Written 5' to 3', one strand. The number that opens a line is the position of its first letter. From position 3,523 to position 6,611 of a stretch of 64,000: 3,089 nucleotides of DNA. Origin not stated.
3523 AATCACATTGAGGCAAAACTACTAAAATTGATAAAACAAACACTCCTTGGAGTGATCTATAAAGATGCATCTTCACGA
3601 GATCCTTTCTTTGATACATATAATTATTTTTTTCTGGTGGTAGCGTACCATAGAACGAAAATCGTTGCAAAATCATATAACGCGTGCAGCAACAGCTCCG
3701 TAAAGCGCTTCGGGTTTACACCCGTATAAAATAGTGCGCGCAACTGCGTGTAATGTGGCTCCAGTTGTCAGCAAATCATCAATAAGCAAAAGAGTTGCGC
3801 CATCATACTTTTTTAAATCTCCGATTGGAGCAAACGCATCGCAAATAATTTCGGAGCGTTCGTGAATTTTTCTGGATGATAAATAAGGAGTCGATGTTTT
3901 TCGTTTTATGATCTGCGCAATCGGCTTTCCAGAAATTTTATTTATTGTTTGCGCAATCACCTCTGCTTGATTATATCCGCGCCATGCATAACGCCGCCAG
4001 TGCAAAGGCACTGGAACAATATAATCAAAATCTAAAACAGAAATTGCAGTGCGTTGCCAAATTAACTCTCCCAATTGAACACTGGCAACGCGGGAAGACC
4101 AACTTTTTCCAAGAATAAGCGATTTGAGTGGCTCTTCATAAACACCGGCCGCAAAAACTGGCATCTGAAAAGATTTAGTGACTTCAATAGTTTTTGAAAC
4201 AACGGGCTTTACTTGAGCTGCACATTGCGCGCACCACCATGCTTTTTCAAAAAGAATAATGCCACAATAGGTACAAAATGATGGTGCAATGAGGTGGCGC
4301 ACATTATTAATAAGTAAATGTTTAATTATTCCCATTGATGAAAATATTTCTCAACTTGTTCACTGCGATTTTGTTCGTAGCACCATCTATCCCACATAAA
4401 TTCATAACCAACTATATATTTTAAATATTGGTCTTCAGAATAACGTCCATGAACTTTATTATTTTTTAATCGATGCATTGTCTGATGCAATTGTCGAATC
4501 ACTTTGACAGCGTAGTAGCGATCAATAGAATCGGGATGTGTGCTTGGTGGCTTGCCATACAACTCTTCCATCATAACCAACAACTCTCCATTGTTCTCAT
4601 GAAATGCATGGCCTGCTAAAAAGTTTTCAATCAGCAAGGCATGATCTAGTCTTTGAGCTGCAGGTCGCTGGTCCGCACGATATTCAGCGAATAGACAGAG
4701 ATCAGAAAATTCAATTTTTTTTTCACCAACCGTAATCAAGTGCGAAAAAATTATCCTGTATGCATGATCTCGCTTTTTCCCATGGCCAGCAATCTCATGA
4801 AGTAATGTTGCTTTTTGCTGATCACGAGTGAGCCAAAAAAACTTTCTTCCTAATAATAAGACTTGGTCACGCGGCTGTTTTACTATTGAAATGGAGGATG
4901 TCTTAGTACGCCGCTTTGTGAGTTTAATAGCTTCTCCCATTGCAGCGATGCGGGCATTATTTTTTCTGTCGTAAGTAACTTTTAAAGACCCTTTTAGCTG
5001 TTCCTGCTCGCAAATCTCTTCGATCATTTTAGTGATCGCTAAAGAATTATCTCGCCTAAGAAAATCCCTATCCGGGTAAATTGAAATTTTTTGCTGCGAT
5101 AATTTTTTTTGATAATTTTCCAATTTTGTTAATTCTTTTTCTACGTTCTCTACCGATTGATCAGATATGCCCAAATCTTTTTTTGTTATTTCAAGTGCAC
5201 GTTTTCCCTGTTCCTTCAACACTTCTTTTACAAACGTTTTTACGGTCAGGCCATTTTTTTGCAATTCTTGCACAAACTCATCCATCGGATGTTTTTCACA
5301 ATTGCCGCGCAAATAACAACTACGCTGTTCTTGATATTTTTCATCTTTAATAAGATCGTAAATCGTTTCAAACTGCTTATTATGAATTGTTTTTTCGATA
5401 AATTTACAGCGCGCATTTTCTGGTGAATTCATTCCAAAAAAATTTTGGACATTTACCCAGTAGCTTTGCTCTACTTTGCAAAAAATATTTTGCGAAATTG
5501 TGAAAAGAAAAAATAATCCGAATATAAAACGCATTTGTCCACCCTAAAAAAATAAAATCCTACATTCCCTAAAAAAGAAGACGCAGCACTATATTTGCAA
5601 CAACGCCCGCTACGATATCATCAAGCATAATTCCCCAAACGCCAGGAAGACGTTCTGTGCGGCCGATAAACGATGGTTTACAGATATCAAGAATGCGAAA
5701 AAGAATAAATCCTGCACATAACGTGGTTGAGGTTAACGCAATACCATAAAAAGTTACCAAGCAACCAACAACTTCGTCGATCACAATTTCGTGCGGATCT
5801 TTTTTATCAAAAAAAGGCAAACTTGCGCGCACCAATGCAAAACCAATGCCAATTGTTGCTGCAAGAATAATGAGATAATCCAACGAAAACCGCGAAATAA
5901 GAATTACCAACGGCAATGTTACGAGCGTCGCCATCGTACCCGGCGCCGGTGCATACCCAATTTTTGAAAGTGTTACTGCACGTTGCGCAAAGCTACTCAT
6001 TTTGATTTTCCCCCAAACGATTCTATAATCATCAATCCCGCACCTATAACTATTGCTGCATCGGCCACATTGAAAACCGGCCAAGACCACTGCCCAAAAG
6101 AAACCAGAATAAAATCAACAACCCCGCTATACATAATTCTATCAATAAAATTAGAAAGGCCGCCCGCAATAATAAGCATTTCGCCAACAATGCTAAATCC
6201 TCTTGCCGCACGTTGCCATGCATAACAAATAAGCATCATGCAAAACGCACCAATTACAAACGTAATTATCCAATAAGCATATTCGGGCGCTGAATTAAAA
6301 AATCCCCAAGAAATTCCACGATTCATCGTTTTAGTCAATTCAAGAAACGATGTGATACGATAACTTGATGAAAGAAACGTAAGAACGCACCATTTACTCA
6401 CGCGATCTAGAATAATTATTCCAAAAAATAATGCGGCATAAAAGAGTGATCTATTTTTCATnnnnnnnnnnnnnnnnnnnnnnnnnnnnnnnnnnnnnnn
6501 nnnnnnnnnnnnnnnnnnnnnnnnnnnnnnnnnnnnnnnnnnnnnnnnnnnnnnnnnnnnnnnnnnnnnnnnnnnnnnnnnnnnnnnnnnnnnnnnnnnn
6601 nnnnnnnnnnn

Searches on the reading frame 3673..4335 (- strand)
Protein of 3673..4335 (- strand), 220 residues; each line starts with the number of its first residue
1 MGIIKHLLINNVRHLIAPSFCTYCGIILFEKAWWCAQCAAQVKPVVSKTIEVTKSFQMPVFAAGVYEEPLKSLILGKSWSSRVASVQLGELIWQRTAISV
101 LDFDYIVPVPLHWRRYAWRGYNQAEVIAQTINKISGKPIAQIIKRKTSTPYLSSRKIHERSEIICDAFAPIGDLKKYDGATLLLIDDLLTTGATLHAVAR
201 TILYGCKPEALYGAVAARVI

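Call 72: search_protein_families(library=pfam, proteins=[window:3673-4335:-], max_evalue=0.001)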
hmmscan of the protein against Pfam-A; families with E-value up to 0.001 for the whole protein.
window:3673-4335:- (220 aa): 1 family
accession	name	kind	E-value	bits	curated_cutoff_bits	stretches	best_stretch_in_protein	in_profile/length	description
PF00156.33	Pribosyltran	-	1.3e-06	28.2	26.3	1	139-210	57-117/158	Phosphoribosyl transferase domain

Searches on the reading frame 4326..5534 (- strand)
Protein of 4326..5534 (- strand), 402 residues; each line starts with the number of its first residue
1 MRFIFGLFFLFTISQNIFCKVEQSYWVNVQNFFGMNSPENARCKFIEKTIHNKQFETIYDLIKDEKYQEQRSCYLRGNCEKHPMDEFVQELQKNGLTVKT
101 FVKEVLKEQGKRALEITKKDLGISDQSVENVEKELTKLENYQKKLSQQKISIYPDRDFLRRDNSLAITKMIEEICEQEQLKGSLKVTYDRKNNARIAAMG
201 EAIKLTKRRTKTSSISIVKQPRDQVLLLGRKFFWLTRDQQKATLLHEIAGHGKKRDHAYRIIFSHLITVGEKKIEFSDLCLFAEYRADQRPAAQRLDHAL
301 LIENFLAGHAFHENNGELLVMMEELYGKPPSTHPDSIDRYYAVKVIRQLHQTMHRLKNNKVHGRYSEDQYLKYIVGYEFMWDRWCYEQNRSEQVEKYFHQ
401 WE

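Call 31: search_protein_families(library=pfam, proteins=[window:4326-5534:-], max_evalue=0.01)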
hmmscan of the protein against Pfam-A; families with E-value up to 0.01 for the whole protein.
window:4326-5534:- (402 aa): 1 family
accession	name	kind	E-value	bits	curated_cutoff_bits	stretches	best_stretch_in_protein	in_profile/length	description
PF21889.1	TPR1-like_2nd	-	0.0013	19.4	27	1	102-173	46-117/125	TPR1-like, CTLH-containing domain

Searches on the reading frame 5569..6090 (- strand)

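Call 72: search_protein_families(library=pfam, proteins=[window:5569-6090:-], max_evalue=0.001)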
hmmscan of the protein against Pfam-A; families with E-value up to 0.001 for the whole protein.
window:5569-6090:- (173 aa): 1 family
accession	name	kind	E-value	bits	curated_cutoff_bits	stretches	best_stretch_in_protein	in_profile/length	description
PF04608.18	PgpA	-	2.5e-34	118.7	28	1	40-172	4-140/141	Phosphatidylglycerophosphatase A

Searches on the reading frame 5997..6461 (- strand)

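Call 72: search_protein_families(library=pfam, proteins=[window:5997-6461:-], max_evalue=0.001)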
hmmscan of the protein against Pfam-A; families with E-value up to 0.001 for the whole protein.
window:5997-6461:- (154 aa): 1 family
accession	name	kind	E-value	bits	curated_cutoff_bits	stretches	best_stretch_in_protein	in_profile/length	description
PF01252.23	Peptidase_A8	-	5e-32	111.5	25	1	12-149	2-141/142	Signal peptidase (SPase) II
